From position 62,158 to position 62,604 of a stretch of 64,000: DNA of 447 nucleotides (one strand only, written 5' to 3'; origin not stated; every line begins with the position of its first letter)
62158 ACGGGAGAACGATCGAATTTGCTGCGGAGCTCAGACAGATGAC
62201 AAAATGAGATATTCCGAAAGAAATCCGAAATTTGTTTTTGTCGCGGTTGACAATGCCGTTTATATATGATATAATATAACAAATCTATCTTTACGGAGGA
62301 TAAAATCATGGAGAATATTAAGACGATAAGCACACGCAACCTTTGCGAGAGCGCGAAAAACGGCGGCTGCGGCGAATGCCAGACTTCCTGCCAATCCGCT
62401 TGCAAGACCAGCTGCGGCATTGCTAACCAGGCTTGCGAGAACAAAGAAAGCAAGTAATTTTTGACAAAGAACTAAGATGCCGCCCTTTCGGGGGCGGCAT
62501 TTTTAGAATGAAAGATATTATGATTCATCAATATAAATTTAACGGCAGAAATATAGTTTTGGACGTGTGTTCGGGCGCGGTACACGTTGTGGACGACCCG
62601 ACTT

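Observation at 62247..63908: Unannotated Cys-rich RiPP precursor (SCIFF type) with dedicated radical-SAM/SPASM maturase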

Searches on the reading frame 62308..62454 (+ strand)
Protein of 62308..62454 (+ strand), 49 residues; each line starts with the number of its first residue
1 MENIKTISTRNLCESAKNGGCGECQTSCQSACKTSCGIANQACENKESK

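Call 3: search_protein_families(library=ncbifam, proteins=[window:62308-62454:+], max_evalue=0.01)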
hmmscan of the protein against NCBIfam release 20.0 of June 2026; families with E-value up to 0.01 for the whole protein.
window:62308-62454:+ (49 aa): 1 family
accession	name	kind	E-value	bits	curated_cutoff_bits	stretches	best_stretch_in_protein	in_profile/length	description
TIGR03973.1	six_Cys_in_45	equivalog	2.6e-21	75.3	50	1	3-44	2-43/43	six-cysteine ranthipeptide SCIFF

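Call 4: search_protein_families(library=pfam, proteins=[window:62308-62454:+], max_evalue=0.01)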
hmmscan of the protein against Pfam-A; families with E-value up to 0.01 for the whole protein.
window:62308-62454:+ (49 aa): 1 family
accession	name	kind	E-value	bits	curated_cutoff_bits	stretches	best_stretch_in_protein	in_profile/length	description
PF13165.11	SCIFF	-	4.9e-22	78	27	1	3-45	2-44/44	Six-cysteine peptide SCIFF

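Call 8: search_solved_structures(query=window:62308-62454:+, max_evalue=10, show_alignments=2)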
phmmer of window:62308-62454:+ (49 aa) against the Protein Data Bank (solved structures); distinct sequences matched with E-value up to 10: 1.
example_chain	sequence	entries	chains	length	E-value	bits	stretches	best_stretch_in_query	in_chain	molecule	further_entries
5d6s_A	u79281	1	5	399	0.62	14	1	18-40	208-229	Epoxyqueuosine reductase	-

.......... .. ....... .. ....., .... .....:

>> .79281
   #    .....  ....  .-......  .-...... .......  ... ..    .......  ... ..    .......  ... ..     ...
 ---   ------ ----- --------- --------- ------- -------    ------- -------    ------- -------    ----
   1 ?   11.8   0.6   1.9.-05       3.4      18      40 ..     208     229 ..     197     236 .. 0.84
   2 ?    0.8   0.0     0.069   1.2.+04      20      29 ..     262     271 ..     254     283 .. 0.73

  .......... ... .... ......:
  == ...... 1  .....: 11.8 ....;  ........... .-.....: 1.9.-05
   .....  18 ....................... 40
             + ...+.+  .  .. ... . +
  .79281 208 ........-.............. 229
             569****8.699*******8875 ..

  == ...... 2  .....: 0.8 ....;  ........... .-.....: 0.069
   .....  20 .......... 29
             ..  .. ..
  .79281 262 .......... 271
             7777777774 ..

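Call 10: find_homologous_proteins(query=window:62308-62454:+, max_evalue=0.001)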
Query window:62308-62454:+ (49 aa): 5157 proteins with E <= 0.001 among 5160 candidates; the best 120 are listed.
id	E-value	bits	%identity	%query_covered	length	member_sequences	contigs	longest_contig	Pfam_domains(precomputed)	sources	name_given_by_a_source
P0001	1.7e-22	95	98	100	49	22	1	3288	PF13165.12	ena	-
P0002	1.5e-21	92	53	100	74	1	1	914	PF13165.12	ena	-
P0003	3.1e-21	91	94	100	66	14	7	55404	PF13165.12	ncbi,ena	-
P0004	1.1e-20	89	92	100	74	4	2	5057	PF13165.12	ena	-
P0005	1.9e-20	88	90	100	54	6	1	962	PF13165.12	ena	-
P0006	4.1e-20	87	88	100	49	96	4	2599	PF13165.12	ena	-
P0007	4.1e-20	87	90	100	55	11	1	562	PF13165.12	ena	-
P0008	6.2e-20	87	90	100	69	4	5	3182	PF13165.12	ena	-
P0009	7.7e-20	86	90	100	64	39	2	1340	PF13165.12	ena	-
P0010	7.8e-20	86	90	100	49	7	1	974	PF13165.12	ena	-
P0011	8.1e-20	86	90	100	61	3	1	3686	PF13165.12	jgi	-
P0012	1.1e-19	86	90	100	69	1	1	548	PF13165.12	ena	-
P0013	1.2e-19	86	88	100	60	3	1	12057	PF13165.12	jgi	jgi:predicted ribosomally synthesized six-cysteine peptide SCIFF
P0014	1.5e-19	86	94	96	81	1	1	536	PF13165.12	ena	-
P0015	1.9e-19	85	88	100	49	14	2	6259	PF13165.12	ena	-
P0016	1.9e-19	85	90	100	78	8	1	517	PF13165.12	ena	-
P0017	1.9e-19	85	89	96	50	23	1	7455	PF13165.12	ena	-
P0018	1.9e-19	85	90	100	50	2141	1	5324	PF13165.12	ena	-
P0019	2.0e-19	85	92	100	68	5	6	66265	PF13165.12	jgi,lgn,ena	-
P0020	2.1e-19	85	87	96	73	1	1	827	PF13165.12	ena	-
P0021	2.1e-19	85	90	100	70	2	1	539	PF13165.12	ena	-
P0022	2.2e-19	85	90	100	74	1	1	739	PF13165.12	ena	-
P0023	2.2e-19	85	88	100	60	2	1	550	PF13165.12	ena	-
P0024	2.2e-19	85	90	100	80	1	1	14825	PF13165.12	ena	-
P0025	2.3e-19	85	89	94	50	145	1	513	PF13165.12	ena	-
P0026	2.4e-19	85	88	100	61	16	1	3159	PF13165.12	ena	-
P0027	2.4e-19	85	90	100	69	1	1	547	PF13165.12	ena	-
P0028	2.5e-19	85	90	100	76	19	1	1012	PF13165.12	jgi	-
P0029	2.7e-19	85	88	100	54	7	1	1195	PF13165.12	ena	-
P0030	2.8e-19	85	90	100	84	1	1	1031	PF13165.12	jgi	-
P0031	2.8e-19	85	86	100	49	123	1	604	PF13165.12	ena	-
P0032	2.9e-19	85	89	96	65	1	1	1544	PF13165.12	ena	-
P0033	3.1e-19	85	91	96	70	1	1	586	PF13165.12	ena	-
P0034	3.2e-19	84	89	94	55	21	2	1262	PF13165.12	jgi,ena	jgi:predicted ribosomally synthesized six-cysteine peptide SCIFF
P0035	3.3e-19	84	88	98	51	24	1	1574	PF13165.12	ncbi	-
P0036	3.4e-19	84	91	96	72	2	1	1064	PF13165.12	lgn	-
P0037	3.4e-19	84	89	96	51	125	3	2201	PF13165.12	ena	-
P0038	3.8e-19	84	86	100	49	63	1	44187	PF13165.12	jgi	-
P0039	4.4e-19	84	88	98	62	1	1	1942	PF13165.12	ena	-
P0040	4.4e-19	84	89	94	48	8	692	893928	PF13165.12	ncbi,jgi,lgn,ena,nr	ncbi:MAG: six-cysteine ranthipeptide SCIFF [Eubacteriales bacterium]|nr:six-cysteine ranthipeptide S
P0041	4.4e-19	84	86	100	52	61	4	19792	PF13165.12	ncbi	-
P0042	4.6e-19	84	90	98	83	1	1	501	PF13165.12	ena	-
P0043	4.7e-19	84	89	96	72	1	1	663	PF13165.12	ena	-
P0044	4.7e-19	84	90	100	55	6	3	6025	PF13165.12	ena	-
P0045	4.9e-19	84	86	100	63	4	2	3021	PF13165.12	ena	-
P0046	5.0e-19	84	89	96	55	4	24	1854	PF13165.12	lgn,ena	-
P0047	5.1e-19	84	89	94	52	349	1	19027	PF13165.12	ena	-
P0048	5.1e-19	84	91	94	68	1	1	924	PF13165.12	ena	-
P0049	5.3e-19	84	90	100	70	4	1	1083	PF13165.12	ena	-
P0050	5.4e-19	84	87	96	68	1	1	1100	PF13165.12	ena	-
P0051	5.5e-19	84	90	100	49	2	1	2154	PF13165.12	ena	-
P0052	5.9e-19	84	84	100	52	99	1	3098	PF13165.12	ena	-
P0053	6.2e-19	84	92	100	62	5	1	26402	PF13165.12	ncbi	-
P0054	6.6e-19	84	85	96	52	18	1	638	PF13165.12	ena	-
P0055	6.8e-19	83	87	96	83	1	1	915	PF13165.12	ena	-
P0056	7.0e-19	83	86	100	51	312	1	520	PF13165.12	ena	-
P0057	7.1e-19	83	88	100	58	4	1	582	PF13165.12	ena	-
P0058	7.2e-19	83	89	92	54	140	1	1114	PF13165.12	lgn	-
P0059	7.3e-19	83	86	100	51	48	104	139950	PF13165.12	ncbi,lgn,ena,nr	ncbi:MAG: six-cysteine ranthipeptide SCIFF [Candidatus Limiplasma sp.]|nr:six-cysteine ranthipeptide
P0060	7.4e-19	83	89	96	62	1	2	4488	PF13165.12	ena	-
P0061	7.8e-19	83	90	100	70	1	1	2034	PF13165.12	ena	-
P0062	8.1e-19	83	91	88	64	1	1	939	PF13165.12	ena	-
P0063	8.2e-19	83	86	100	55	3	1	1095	PF13165.12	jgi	jgi:predicted ribosomally synthesized six-cysteine peptide SCIFF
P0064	8.3e-19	83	90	100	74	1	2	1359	PF13165.12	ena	-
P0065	9.1e-19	83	90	100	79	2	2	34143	PF13165.12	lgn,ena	-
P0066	9.2e-19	83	87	96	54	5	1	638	PF13165.12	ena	-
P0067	9.5e-19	83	84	100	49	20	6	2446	PF13165.12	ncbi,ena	-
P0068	9.6e-19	83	88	100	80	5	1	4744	PF13165.12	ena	-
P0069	1.0e-18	83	86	100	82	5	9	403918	PF13165.12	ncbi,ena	-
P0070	1.0e-18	83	85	98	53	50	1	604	PF13165.12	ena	-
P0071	1.0e-18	83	90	100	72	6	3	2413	PF13165.12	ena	-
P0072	1.1e-18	83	86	100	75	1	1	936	PF13165.12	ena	-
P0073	1.1e-18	83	89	96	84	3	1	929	PF13165.12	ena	-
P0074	1.1e-18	83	84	100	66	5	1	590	PF13165.12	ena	-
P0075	1.1e-18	83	90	100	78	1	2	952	PF13165.12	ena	-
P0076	1.1e-18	83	91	92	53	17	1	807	PF13165.12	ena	-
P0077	1.1e-18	83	86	100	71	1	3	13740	PF13165.12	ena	-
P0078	1.2e-18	83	90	100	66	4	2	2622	PF13165.12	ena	-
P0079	1.2e-18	83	61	96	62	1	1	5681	PF13165.12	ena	-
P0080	1.2e-18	83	90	100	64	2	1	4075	PF13165.12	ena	-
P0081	1.2e-18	83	86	100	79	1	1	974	PF13165.12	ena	-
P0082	1.2e-18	83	86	100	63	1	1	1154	PF13165.12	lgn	-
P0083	1.2e-18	83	85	96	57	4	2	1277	PF13165.12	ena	-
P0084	1.3e-18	83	90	100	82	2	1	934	PF13165.12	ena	-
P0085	1.3e-18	83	86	100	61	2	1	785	PF13165.12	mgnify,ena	mgnify:CR=1 FL=1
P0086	1.4e-18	83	84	100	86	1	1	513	PF13165.12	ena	-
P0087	1.4e-18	83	88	100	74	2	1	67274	PF13165.12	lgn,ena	-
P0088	1.4e-18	82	86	100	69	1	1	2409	PF13165.12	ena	-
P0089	1.5e-18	82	85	96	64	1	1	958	PF13165.12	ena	-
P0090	1.5e-18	82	90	100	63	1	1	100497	PF13165.12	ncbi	-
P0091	1.5e-18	82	89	96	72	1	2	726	PF13165.12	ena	-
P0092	1.6e-18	82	91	94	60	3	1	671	PF13165.12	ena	-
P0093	1.6e-18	82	87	96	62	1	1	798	PF13165.12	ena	-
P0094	1.6e-18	82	89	94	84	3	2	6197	PF13165.12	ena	-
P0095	1.6e-18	82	90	100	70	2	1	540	PF13165.12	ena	-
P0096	1.6e-18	82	85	96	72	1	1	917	PF13165.12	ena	-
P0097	1.6e-18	82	84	100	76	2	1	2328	PF13165.12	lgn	-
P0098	1.6e-18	82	89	92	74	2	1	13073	PF13165.12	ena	-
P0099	1.7e-18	82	86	100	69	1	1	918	PF13165.12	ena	-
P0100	1.7e-18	82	84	100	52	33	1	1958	PF13165.12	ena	-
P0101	1.7e-18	82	89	94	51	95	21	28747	PF13165.12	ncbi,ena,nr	ncbi:MAG: six-cysteine ranthipeptide SCIFF [Oscillospiraceae bacterium]|nr:six-cysteine ranthipeptid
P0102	1.7e-18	82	89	94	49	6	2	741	PF13165.12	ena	-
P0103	1.7e-18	82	87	94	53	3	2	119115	PF13165.12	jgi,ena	-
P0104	1.7e-18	82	88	100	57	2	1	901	PF13165.12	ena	-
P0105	1.7e-18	82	87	96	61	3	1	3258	PF13165.12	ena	-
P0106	1.7e-18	82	90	100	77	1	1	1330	PF13165.12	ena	-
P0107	1.8e-18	82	82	100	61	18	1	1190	PF13165.12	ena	-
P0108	1.8e-18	82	87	96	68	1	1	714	PF13165.12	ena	-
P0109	1.8e-18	82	84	100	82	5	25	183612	PF13165.12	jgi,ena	jgi:predicted ribosomally synthesized six-cysteine peptide SCIFF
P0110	1.8e-18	82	85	96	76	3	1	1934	PF13165.12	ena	-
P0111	1.9e-18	82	86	100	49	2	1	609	PF13165.12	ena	-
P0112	1.9e-18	82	87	96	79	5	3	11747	PF13165.12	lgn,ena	-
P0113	1.9e-18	82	87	96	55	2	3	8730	PF13165.12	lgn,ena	-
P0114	1.9e-18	82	89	96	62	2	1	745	PF13165.12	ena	-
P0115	2.0e-18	82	89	96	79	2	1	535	PF13165.12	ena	-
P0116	2.0e-18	82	87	96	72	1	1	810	PF13165.12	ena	-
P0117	2.0e-18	82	84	100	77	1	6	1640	PF13165.12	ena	-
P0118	2.0e-18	82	89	92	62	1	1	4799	PF13165.12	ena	-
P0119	2.0e-18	82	89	92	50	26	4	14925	PF13165.12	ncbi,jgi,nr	ncbi:MAG: six-cysteine peptide SCIFF [Ruminococcaceae bacterium]|nr:six-cysteine peptide SCIFF [Osci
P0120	2.0e-18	82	86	100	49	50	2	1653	PF13165.12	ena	-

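Call 22: search_protein_representatives(protein=window:62308-62454:+)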
Query: 49 residues. Proteins with E-value up to 0.001 (for the whole library): 1251; up to 1e-10: 427; up to 1e-30: 0. The best 150 are listed.
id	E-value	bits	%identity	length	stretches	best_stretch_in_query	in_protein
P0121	4.1e-27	107.3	69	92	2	1-45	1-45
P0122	8.9e-26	103.1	76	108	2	3-44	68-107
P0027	7.8e-20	84.8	90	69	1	1-49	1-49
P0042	1.5e-19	84.0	90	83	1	2-49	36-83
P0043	1.5e-19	83.9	89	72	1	1-47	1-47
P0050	1.7e-19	83.7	85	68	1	1-48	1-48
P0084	4.0e-19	82.6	92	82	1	1-48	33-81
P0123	4.2e-19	82.5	88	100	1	1-49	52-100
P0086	4.3e-19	82.5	85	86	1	1-48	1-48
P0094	5.1e-19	82.3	89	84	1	1-46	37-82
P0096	5.1e-19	82.3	85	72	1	1-47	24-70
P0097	5.2e-19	82.3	85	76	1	1-48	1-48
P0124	6.5e-19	81.9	87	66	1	1-47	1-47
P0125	6.8e-19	81.9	86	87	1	1-49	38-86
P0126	7.0e-19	81.9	85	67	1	1-47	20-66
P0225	7.4e-16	72.5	74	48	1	1-47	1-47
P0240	5.9e-15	69.7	72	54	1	1-47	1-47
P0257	1.9e-14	68.2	74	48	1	1-47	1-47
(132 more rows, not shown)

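Call 35: search_protein_families(library=ncbifam, proteins=[window:62308-62454:+], max_evalue=0.001)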
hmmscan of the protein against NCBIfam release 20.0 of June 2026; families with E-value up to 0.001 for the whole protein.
seq(49 aa): 1 family
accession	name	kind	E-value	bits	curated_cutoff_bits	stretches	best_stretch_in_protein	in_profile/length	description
TIGR03973.1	six_Cys_in_45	equivalog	2.6e-21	75.3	50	1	3-44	2-43/43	six-cysteine ranthipeptide SCIFF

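Call 50: find_encoding_contigs(protein=P0257, flank=4000, max_places=3)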
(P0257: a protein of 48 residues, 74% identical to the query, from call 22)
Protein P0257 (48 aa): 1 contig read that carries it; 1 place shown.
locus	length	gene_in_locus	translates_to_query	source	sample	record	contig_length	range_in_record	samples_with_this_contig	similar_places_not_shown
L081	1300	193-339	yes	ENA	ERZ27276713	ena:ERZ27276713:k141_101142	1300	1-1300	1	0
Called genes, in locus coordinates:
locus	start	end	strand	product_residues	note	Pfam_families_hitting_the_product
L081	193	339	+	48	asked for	PF13165:SCIFF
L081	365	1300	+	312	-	?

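Call 51: find_encoding_contigs(protein=P0059, flank=5000, max_places=2)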
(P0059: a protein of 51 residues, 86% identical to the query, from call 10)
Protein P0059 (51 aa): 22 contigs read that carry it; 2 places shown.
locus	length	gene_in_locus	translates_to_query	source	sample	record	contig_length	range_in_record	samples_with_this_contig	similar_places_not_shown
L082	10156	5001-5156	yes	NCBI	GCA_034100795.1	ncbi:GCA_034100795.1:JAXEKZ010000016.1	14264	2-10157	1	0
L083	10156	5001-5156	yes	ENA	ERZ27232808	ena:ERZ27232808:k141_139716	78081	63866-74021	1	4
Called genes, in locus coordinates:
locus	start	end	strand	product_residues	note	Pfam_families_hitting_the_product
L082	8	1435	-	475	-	PF02878:PGM_PMM_I, PF02879:PGM_PMM_II, PF02880:PGM_PMM_III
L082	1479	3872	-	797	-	PF06165:GH94_b-supersand, PF17167:Glyco_hydro_94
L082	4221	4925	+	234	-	PF00106:adh_short, PF01370:Epimerase, PF08659:KR, PF13561:adh_short_C2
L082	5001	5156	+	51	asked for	PF13165:SCIFF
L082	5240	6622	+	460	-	PF13353:Fer4_12, PF04055:Radical_SAM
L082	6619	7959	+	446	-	PF01276:OKR_DC_1, PF00266:Aminotran_5 (weak), PF01053:Cys_Met_Meta_PP (weak)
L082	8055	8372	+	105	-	PF01527:HTH_Tnp_1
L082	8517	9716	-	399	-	PF00155:Aminotran_1_2, PF01041:DegT_DnrJ_EryC1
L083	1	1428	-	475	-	PF02878:PGM_PMM_I, PF02879:PGM_PMM_II, PF02880:PGM_PMM_III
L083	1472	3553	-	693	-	PF06165:GH94_b-supersand, PF17167:Glyco_hydro_94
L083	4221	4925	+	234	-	PF00106:adh_short, PF01370:Epimerase, PF08659:KR, PF13561:adh_short_C2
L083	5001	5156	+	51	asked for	PF13165:SCIFF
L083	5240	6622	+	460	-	PF13353:Fer4_12, PF04055:Radical_SAM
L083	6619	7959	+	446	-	PF01276:OKR_DC_1, PF00266:Aminotran_5 (weak), PF01053:Cys_Met_Meta_PP (weak)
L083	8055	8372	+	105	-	PF01527:HTH_Tnp_1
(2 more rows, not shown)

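Call 52: find_encoding_contigs(protein=P0240, flank=5000, max_places=2)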
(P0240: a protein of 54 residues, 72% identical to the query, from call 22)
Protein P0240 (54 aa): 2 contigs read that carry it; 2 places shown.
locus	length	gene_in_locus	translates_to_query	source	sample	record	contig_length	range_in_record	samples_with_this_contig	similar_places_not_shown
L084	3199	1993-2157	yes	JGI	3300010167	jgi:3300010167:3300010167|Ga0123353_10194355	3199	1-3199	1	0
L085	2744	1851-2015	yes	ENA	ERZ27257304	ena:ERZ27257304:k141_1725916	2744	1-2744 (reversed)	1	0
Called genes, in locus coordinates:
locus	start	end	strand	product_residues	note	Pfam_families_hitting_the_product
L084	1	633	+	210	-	?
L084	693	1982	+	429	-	PF03952:Enolase_N, PF00113:Enolase_C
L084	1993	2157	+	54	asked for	PF13165:SCIFF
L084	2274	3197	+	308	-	?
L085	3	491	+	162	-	?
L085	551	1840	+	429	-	PF03952:Enolase_N, PF00113:Enolase_C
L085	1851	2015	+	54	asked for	PF13165:SCIFF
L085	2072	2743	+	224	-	?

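Call 53: find_encoding_contigs(protein=P0225, flank=5000, max_places=2)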
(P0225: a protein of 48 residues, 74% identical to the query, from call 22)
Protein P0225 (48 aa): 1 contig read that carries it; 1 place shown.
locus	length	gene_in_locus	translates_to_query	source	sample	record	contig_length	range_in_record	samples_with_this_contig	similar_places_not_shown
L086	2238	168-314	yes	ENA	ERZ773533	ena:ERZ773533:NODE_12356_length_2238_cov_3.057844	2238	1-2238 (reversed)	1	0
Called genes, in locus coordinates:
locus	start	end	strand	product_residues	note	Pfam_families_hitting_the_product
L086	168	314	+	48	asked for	PF13165:SCIFF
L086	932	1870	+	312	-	PF00155:Aminotran_1_2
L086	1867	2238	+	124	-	?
